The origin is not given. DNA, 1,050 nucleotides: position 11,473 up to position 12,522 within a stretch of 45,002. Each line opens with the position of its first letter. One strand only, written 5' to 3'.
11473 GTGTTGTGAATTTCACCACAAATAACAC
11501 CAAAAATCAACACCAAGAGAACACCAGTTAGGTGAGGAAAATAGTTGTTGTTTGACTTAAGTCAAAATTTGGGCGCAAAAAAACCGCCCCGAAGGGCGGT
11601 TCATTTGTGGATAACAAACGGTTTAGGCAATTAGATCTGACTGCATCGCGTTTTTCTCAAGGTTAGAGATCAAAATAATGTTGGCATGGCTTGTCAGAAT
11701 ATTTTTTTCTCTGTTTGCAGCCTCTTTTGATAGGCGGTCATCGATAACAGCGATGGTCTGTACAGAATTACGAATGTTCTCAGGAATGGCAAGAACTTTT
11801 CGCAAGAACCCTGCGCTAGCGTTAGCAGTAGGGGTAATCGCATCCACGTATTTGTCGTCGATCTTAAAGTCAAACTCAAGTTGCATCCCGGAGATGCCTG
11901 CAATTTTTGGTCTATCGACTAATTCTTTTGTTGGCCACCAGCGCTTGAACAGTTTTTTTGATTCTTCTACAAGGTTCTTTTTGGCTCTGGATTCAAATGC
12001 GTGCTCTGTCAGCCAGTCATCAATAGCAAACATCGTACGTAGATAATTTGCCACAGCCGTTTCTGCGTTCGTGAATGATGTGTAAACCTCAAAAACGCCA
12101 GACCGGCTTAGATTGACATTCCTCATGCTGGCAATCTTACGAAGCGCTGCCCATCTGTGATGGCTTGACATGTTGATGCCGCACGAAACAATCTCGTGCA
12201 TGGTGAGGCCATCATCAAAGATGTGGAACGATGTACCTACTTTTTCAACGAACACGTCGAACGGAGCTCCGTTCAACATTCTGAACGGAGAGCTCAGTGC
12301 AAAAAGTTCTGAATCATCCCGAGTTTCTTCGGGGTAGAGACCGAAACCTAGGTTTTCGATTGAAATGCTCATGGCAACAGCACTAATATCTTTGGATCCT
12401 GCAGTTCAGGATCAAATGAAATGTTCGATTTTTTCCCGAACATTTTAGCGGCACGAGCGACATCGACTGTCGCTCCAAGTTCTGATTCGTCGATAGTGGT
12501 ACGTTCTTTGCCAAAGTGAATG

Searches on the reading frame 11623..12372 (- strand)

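Call 22: search_protein_families(library=pfam, proteins=[window:11623-12372:-], max_evalue=0.01)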
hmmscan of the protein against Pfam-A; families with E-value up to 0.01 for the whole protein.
window:11623-12372:- (249 aa): 2 families
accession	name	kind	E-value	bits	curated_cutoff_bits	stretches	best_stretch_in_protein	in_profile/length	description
PF08861.15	DUF1828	-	2.9e-08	34.3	22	1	29-117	2-91/91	Domain of unknown function DUF1828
PF08862.16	DUF1829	-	0.0036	18.2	22.2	1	159-236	1-85/87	Domain of unknown function DUF1829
